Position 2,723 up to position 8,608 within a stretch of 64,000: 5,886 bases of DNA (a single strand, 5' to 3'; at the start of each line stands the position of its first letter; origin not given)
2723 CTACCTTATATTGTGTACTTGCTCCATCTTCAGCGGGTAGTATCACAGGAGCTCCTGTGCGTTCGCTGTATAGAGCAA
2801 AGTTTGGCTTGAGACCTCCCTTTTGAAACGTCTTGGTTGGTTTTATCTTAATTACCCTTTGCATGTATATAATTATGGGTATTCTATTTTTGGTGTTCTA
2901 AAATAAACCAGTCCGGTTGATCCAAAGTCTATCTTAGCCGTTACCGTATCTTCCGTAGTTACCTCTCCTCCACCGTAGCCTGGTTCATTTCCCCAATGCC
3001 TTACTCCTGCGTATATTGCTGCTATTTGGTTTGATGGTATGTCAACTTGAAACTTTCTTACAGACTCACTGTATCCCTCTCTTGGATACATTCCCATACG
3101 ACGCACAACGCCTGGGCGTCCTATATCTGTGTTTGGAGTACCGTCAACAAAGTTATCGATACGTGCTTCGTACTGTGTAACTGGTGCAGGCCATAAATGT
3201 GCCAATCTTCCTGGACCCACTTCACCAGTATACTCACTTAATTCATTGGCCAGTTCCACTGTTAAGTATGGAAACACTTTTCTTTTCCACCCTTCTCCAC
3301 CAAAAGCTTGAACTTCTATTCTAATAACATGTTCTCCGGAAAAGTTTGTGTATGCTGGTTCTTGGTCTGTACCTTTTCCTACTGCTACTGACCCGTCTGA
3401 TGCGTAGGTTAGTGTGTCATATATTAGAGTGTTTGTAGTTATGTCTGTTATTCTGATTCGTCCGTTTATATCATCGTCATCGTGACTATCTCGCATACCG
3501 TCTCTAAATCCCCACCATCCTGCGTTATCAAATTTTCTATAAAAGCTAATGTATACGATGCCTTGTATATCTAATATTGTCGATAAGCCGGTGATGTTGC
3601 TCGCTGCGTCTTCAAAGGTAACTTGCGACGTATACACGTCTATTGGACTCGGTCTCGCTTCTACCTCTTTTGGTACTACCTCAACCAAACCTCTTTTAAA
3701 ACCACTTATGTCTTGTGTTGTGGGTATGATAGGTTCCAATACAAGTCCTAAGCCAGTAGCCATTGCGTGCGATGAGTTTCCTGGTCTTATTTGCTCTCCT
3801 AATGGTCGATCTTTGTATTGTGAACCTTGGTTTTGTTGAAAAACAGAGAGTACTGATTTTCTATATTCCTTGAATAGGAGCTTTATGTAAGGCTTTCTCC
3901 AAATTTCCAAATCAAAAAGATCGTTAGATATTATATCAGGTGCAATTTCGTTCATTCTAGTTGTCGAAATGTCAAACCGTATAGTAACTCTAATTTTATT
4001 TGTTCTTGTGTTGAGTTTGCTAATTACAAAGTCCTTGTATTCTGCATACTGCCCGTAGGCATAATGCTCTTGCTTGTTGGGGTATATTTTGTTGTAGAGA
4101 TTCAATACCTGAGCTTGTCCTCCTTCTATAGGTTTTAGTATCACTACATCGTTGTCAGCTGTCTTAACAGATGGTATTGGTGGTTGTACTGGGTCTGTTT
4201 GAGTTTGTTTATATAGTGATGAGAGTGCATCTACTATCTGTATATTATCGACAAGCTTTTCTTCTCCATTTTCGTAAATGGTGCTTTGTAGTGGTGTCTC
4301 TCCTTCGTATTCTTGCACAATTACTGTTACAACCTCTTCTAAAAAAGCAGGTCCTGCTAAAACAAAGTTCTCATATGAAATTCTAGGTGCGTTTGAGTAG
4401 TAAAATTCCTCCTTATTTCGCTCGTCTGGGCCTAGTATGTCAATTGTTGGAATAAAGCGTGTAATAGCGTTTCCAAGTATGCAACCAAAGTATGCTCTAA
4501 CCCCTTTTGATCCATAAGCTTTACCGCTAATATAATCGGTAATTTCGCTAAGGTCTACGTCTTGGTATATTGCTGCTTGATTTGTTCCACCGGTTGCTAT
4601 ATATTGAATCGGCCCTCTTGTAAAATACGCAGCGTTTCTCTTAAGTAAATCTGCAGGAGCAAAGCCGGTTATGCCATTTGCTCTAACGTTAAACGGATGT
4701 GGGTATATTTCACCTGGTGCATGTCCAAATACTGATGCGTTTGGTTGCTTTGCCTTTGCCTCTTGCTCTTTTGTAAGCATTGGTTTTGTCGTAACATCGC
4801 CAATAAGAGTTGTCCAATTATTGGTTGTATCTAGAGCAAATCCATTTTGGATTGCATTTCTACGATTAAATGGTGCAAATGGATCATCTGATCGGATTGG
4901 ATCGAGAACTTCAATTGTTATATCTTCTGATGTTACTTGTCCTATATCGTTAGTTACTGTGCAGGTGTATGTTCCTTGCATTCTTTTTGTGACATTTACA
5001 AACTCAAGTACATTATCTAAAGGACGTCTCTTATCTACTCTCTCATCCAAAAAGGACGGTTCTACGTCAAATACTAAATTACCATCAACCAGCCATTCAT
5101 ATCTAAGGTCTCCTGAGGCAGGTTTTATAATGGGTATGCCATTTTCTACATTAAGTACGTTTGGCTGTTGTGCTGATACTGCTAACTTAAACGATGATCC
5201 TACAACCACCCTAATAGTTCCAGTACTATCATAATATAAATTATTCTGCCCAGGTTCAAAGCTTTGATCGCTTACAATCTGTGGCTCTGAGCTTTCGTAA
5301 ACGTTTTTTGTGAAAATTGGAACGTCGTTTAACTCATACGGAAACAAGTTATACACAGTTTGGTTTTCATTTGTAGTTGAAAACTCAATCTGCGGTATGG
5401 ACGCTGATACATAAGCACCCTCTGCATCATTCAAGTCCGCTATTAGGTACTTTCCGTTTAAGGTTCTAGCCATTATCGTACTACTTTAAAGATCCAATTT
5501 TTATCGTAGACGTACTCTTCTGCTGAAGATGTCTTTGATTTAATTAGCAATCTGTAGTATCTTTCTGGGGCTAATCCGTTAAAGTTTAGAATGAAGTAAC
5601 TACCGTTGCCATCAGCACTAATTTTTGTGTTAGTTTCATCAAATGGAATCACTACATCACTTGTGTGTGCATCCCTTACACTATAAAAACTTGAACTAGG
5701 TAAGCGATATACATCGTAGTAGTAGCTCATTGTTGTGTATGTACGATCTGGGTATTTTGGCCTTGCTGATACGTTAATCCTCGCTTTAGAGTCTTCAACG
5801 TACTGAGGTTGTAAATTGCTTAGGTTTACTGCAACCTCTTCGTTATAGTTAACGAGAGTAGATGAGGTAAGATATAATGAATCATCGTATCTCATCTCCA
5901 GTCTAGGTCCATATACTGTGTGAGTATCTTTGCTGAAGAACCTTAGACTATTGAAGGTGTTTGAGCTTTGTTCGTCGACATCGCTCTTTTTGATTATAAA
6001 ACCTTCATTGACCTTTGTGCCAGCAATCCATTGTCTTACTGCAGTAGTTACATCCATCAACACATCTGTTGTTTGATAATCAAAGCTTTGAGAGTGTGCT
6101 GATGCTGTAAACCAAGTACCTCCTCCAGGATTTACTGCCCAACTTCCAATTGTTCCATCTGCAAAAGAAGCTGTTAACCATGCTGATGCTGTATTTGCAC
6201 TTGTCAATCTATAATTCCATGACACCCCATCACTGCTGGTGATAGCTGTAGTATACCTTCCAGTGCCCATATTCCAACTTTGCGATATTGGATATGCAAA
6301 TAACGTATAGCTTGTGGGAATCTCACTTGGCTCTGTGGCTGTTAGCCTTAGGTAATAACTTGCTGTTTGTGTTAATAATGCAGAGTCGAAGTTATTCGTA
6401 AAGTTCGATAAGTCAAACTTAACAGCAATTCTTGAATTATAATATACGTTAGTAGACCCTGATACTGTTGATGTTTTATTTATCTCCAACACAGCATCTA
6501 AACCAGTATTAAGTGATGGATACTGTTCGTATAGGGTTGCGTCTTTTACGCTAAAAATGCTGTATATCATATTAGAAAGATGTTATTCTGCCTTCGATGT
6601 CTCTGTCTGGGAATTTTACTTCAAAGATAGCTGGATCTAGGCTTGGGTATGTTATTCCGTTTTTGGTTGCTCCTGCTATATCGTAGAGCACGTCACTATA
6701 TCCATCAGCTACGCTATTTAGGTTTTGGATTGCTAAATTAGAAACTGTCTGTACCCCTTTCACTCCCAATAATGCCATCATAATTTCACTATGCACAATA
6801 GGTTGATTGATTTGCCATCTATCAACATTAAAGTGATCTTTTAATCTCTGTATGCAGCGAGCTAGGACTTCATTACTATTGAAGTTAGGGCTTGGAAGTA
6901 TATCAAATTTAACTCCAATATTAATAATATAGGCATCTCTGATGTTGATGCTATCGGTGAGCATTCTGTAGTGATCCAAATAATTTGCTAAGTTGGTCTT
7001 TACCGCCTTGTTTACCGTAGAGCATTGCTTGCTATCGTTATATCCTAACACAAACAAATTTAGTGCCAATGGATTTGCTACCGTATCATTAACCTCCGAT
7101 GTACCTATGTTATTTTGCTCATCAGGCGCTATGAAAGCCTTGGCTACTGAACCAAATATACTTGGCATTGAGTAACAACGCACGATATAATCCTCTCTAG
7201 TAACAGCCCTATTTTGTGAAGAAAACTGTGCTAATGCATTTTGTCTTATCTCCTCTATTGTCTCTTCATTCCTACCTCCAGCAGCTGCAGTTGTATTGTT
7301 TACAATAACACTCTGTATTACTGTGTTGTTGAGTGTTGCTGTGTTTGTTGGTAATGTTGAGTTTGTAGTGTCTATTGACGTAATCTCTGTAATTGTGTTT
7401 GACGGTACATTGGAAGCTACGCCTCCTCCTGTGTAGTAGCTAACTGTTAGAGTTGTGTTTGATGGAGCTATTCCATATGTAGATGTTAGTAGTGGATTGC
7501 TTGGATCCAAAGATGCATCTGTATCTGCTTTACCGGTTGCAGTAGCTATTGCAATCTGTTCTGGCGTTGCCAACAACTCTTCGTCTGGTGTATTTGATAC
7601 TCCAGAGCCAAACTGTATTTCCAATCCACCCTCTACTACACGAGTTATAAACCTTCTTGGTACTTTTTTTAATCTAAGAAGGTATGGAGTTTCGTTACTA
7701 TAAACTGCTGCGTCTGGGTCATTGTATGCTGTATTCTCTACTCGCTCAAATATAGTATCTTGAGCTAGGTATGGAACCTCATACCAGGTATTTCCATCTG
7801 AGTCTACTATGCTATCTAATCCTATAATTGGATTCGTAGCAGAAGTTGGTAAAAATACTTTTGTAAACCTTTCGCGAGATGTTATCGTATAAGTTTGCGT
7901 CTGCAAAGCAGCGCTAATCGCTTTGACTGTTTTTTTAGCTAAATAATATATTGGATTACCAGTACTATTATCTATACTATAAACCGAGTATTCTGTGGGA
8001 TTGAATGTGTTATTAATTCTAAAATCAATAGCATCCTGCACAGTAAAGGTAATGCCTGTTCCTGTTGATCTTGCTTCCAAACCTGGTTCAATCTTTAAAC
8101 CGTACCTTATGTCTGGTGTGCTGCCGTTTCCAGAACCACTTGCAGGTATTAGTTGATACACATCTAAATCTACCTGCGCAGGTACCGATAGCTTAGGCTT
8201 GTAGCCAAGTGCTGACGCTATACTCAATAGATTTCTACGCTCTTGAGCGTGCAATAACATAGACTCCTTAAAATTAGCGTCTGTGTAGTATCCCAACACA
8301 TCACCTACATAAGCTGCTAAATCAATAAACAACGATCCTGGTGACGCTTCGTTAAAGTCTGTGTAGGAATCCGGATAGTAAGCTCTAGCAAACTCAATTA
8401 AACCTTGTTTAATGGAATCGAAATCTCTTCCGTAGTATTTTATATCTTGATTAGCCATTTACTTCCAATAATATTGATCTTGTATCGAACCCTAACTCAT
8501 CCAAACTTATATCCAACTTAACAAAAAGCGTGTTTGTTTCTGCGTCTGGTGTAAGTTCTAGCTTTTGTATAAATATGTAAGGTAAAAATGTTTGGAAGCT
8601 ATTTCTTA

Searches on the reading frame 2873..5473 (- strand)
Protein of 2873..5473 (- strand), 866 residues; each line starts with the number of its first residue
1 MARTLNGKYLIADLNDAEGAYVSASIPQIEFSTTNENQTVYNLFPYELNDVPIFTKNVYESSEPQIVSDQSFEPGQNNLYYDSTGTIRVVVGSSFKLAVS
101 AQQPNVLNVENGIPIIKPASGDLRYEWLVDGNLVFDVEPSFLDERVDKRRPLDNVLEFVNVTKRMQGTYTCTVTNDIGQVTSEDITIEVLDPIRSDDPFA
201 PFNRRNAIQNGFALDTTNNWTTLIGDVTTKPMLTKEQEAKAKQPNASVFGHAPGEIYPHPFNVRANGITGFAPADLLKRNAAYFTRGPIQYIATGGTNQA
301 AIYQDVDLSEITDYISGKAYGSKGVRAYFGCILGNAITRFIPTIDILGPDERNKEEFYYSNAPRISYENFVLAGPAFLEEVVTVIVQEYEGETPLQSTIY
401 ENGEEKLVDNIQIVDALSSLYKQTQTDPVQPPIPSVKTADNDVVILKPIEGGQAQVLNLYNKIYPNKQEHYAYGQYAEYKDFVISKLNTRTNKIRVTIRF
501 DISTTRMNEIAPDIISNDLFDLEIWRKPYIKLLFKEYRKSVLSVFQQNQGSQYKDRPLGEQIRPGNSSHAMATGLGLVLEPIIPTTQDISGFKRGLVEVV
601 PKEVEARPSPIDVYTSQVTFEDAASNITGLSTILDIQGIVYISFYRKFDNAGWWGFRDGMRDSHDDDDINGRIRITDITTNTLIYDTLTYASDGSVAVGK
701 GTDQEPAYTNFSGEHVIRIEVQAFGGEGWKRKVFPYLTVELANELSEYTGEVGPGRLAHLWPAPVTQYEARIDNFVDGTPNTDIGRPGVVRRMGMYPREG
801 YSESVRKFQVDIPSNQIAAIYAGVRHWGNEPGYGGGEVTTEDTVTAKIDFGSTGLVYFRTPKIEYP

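Call 23: search_protein_families(library=phrogs, proteins=[window:2873-5473:-], max_evalue=0.01)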
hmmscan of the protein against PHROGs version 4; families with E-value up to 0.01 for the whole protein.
window:2873-5473:- (866 aa): 0 families

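Call 24: search_protein_families(library=pfam, proteins=[window:2873-5473:-], max_evalue=0.01)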
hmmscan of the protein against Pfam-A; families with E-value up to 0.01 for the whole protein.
window:2873-5473:- (866 aa): 3 families
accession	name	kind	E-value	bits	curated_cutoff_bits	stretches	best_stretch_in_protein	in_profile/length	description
PF00047.31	ig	-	0.00096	19.9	21.8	1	149-182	46-79/81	Immunoglobulin domain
PF13927.12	Ig_3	-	0.0011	19.9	30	1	124-175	32-78/78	Immunoglobulin domain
PF07679.22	I-set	-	0.0076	16.7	23.7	0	153-183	55-85/90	Immunoglobulin I-set domain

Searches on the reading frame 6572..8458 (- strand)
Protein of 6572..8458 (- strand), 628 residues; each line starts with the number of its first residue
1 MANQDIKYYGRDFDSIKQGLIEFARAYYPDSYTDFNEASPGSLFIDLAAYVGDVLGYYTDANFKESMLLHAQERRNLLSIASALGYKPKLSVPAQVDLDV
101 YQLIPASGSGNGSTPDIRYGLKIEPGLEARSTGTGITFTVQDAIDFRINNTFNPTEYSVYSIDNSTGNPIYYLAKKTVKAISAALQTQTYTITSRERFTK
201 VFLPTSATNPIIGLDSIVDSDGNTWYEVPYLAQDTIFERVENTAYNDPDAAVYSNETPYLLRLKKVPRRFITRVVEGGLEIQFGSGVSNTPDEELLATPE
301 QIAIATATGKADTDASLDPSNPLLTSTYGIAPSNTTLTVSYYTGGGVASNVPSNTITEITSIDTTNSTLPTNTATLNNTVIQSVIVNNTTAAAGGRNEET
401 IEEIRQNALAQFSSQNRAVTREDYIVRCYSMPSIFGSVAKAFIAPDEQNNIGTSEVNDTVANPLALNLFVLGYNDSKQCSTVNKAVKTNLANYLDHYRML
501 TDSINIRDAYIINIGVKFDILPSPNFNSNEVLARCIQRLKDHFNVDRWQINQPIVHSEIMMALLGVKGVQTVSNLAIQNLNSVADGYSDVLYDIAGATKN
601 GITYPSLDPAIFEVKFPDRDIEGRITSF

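Call 23: search_protein_families(library=phrogs, proteins=[window:6572-8458:-], max_evalue=0.01)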
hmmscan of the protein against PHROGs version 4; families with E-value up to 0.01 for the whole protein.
window:6572-8458:- (628 aa): 4 families
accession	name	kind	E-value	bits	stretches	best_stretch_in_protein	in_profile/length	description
phrog_219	-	tail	1.9e-25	90.5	2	270-525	217-404/598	baseplate wedge subunit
phrog_6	-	tail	1e-21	78.2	2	324-581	180-385/548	baseplate wedge subunit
phrog_10646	-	tail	2.9e-19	69.5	1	5-95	25-115/1142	baseplate wedge subunit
phrog_4226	-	tail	4.8e-06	27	1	457-573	85-198/228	baseplate protein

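Call 24: search_protein_families(library=pfam, proteins=[window:6572-8458:-], max_evalue=0.01)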
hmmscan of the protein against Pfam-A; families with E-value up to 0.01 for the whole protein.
window:6572-8458:- (628 aa): 1 family
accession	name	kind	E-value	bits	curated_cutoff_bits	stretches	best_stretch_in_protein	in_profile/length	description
PF04865.19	Baseplate_J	-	7.5e-05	22.6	21.1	1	371-560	82-253/255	Baseplate J-like protein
